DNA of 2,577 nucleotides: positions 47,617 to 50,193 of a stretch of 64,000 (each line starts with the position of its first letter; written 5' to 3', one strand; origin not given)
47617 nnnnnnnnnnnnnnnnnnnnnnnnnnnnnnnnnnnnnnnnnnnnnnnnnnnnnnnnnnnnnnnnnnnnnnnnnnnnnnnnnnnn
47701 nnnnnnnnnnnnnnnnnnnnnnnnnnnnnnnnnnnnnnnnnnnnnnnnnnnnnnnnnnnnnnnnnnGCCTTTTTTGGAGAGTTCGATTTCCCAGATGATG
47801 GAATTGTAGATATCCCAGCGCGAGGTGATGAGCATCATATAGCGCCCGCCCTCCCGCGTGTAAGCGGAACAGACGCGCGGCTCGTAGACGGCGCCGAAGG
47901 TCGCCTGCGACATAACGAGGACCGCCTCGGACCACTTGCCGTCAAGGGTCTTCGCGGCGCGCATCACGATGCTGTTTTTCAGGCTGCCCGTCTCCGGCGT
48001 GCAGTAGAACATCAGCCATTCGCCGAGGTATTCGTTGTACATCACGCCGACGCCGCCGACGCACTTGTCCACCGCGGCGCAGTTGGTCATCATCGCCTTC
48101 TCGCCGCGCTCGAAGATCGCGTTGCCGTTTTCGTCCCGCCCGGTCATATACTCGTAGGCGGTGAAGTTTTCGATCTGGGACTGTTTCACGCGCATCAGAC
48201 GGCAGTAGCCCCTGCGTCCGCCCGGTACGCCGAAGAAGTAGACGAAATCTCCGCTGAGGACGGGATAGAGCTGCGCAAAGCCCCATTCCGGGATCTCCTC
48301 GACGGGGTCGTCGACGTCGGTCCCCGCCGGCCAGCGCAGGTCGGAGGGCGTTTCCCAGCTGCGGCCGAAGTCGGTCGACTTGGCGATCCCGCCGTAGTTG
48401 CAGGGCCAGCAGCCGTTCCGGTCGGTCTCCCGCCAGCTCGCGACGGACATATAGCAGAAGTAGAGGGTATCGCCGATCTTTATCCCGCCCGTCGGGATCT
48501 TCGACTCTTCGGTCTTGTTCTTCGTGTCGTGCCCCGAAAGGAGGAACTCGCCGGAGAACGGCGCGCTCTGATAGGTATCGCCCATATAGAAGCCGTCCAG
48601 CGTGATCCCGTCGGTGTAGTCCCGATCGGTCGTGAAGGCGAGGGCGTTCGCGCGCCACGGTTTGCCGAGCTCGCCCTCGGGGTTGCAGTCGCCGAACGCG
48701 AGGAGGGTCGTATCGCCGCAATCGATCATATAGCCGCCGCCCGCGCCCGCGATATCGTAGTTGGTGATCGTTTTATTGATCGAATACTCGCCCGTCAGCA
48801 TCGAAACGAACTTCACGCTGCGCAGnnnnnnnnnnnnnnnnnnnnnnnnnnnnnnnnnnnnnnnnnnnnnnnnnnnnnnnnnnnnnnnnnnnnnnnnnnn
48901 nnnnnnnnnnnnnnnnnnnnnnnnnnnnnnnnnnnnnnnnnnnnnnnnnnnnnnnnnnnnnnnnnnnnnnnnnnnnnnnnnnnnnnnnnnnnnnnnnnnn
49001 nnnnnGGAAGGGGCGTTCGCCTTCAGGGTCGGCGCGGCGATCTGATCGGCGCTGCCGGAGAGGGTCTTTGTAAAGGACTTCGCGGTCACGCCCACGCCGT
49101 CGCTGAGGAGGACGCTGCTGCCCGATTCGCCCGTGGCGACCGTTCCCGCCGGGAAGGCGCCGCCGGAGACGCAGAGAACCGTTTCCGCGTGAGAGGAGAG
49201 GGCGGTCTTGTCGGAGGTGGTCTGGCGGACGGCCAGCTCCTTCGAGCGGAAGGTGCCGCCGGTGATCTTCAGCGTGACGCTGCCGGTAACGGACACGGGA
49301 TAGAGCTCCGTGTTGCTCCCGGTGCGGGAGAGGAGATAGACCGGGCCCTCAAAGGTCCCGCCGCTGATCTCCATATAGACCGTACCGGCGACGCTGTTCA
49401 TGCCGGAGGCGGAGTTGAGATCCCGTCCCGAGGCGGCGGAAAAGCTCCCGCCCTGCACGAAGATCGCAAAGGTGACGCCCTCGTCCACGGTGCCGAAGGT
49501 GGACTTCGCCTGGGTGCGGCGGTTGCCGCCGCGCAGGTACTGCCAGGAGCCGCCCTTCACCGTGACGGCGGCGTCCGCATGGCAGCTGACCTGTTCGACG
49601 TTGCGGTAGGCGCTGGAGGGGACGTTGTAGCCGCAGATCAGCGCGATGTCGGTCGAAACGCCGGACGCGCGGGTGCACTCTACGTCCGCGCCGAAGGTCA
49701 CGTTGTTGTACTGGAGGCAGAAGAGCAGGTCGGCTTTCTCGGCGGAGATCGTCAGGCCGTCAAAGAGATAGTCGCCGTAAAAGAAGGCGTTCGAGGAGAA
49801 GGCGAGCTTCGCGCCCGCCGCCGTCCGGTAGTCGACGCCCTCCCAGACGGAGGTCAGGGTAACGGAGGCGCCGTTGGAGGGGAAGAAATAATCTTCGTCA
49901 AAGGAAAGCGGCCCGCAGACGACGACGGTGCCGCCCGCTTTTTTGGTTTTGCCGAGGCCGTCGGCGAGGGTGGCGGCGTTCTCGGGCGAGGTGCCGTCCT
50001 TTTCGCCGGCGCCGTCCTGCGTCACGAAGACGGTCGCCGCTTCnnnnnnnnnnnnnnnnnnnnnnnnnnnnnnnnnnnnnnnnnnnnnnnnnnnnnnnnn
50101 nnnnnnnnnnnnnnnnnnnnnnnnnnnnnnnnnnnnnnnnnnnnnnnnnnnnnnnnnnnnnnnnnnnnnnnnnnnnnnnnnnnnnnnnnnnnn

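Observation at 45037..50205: Two DUF4185 paralogs with both predicted catalytic carboxylates replaced by glycine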

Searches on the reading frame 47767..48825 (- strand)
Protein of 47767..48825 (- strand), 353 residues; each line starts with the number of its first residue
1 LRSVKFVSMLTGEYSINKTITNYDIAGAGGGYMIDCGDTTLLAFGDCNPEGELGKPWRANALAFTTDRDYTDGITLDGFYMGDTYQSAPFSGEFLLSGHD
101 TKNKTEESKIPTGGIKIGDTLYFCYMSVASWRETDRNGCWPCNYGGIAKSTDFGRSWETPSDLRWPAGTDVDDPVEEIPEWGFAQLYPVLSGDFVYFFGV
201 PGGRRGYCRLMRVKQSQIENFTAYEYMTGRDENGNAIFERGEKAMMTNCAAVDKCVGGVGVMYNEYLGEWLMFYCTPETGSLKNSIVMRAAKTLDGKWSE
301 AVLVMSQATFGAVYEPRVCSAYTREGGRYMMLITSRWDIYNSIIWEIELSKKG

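Call 34: search_protein_representatives(protein=window:47767-48825:-)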
Query: 353 residues. Proteins with E-value up to 0.001 (for the whole library): 685; up to 1e-10: 427; up to 1e-30: 51. The best 150 are listed.
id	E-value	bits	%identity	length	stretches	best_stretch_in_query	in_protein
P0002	6.1e-227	769.1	91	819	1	2-353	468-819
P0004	5.5e-201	683.7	82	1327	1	2-352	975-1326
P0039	4.6e-137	473.3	65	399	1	2-352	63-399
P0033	1.3e-106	373.2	58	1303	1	2-353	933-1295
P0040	5.9e-106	371.0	55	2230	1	3-352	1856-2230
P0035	4.4e-104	364.8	53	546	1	2-352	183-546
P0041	8.6e-68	245.4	61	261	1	179-352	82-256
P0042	4.7e-59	216.6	43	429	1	2-352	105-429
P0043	1.5e-56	208.4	42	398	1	1-351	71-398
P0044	3.6e-56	207.1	41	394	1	2-351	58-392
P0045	2.8e-53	197.6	39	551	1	5-351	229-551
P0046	2.2e-52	194.7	39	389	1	2-352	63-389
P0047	5.4e-51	190.1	47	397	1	4-241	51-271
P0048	2.9e-49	184.4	40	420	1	3-352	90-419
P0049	1.5e-48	182.0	38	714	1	4-351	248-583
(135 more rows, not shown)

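Call 67: search_protein_families(library=pfam, proteins=[P0040], max_evalue=0.001)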
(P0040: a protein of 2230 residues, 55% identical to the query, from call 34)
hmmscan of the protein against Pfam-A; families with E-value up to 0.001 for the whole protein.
P0040 (2230 aa): 4 families
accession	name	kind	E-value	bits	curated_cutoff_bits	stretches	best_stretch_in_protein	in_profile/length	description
PF13810.12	DUF4185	-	9.7e-51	173.3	39.5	1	1868-2223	2-308/309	Domain of unknown function (DUF4185)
PF13472.12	Lipase_GDSL_2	-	8e-23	82.3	32.9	1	1226-1423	1-178/178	GDSL-like Lipase/Acylhydrolase family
PF00657.28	Lipase_GDSL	-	9.8e-17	62.2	23.6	1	1224-1426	1-206/208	GDSL-like Lipase/Acylhydrolase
PF04311.20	DUF459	-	7.2e-07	29.2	27.2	1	1293-1430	53-196/197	Protein of unknown function (DUF459)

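Call 73: search_solved_structures(query=window:47767-48825:-, max_evalue=0.01, show_alignments=1)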
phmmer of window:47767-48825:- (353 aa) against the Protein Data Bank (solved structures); distinct sequences matched with E-value up to 0.01: 2.
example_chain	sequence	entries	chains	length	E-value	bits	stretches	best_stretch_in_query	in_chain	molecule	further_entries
8hhv_A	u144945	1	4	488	2.7e-21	79.2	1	6-351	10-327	endo-alpha-D-arabinanase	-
8ic1_A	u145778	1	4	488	1e-20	77.3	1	6-351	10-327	endo-alpha-D-arabinanase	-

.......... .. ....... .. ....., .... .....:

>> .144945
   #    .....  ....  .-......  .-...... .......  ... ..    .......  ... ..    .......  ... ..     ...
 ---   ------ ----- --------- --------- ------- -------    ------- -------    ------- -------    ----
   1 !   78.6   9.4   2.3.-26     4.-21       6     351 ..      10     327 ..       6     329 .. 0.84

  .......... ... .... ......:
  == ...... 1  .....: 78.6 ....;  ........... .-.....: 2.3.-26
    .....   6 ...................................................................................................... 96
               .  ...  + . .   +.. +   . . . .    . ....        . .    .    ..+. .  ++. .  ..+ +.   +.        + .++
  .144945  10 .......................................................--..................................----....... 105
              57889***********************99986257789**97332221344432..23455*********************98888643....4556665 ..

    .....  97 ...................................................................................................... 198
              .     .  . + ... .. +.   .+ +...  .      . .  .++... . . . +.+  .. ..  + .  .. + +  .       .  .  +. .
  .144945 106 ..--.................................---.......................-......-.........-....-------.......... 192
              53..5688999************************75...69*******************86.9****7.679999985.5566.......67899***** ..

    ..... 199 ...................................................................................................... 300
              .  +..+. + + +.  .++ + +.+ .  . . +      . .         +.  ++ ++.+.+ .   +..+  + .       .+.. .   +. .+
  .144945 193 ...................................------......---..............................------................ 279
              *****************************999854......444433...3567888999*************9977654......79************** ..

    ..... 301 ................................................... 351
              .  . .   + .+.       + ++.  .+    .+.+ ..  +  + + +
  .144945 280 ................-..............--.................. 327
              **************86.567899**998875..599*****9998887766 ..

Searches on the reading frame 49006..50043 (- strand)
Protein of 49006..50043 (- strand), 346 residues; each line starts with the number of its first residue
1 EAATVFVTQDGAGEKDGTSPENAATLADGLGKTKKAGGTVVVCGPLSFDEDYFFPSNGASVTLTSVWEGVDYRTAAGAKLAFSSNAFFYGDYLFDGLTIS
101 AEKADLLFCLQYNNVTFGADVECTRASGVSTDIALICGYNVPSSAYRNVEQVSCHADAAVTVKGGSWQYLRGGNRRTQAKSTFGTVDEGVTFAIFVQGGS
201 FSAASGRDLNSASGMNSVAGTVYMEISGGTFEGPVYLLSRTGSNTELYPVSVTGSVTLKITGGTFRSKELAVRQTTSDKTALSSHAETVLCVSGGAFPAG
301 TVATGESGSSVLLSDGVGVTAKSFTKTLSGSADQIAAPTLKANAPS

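Call 50: predict_structure(alignment_id=A3)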
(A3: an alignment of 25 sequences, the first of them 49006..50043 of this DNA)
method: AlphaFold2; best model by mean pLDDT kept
length: 346 residues; sequences in the alignment: 25
mean_pLDDT: 93.4   pTM: 0.92
mean pLDDT of the five models: 93.4, 93.2, 92.6, 92.5, 91.7
residues with pLDDT >= 90: 278; 70-90: 61; 50-70: 4; < 50: 3
segments of 3 or more residues with pLDDT < 50: 344-346
pLDDT, mean of each block of 10 residues (from residue 1): 89 97 96 92 98 91 97 98 97 97 98 97 97 97 85 95 98 91 94 98 95 96 98 96 80 97 97 84 91 97 93 93 92 89 56
secondary structure, 60 per line:
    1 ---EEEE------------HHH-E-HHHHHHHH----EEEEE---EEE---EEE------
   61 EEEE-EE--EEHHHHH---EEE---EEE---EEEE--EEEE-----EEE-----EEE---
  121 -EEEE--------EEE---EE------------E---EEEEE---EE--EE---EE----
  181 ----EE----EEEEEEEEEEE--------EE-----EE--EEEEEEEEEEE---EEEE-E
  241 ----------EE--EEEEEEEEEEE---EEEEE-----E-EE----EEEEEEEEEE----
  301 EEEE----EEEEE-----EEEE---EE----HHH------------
elements in order: E4-7 H26-33 E38-42 E46-48 E52-54 E61-64 H72-76 E80-82 E86-88 E92-95 E98-101 E107-109 E115-117 E122-125 E134-136 E158-162 E191-201 E221-231 E235-238 E255-265 E269-273 E287-296 E301-304 E309-313 E319-322

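Call 53: fold_search(model_id=the predicted structure, library=pdb)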
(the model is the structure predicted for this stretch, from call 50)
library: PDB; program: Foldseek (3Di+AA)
matches with E <= 10: 69; with E <= 0.001: 0
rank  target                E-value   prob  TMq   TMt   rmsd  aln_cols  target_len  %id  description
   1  1ru4                  1.3e-01  0.66  0.37  0.33  10.6       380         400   11  Crystal structure of pectate lyase Pel9A (released 2004-04-13)
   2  6n2b_A                2.9e-01  0.13  0.18  0.18  11.2       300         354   11  The Crystal Structure of Caldicellulosiruptor kristjanssonii Tapirin C-terminal domain (released 2018-12-19)
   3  3p4g_C                3.7e-01  0.25  0.27  0.31  12.1       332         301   10  X-ray crystal structure of a hyperactive, Ca2+-dependent, beta-helical antifreeze protein from an Antarctic bacterium (released 2011-04-27)
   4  5olr_C                4.1e-01  0.33  0.34  0.29  12.1       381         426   11  Rhamnogalacturonan lyase (released 2017-11-29)
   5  8bwk_A                4.1e-01  0.08  0.20  0.13  14.1       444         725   11  Metagenomic derived PL6 alginate lyase (released 2023-12-20)
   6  3p4g_B                5.2e-01  0.25  0.30  0.33  11.5       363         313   12  X-ray crystal structure of a hyperactive, Ca2+-dependent, beta-helical antifreeze protein from an Antarctic bacterium (released 2011-04-27)
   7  9rkv_M                5.5e-01  0.21  0.30  0.20  12.0       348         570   11  Agrobacterium phage 7-7-1 tail fibers (released 2025-12-10)
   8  5olq_A                6.0e-01  0.23  0.33  0.28  13.1       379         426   12  Rhamnogalacturonan lyase (released 2017-11-29)
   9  5olr_A                8.9e-01  0.21  0.34  0.29  12.1       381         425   11  Rhamnogalacturonan lyase (released 2017-11-29)
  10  8e7f                  9.3e-01  0.07  0.15  0.10  13.6       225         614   12  Crystal structure of the autotransporter Ssp from Serratia marcescens. (released 2023-03-08)
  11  7v6m_A                1.1e+00  0.10  0.27  0.18  14.5       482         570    9  Crystal structure of lacto-N-biosidase TnX from Tynzenella nexilis, lacto-N-biose complex (released 2022-02-09)
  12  6kqt_A                1.2e+00  0.11  0.28  0.19  13.4       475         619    8  Crystal Structure of GH136 lacto-N-biosidase from Eubacterium ramulus - native protein (released 2020-06-10)
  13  1rwr                  1.2e+00  0.07  0.20  0.22  15.0       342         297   11  Crystal structure of filamentous hemagglutinin secretion domain (released 2004-04-13)
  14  5olq_C                1.2e+00  0.14  0.33  0.28  12.9       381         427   12  Rhamnogalacturonan lyase (released 2017-11-29)
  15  9rkv_O                1.2e+00  0.11  0.26  0.18  12.7       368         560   10  Agrobacterium phage 7-7-1 tail fibers (released 2025-12-10)
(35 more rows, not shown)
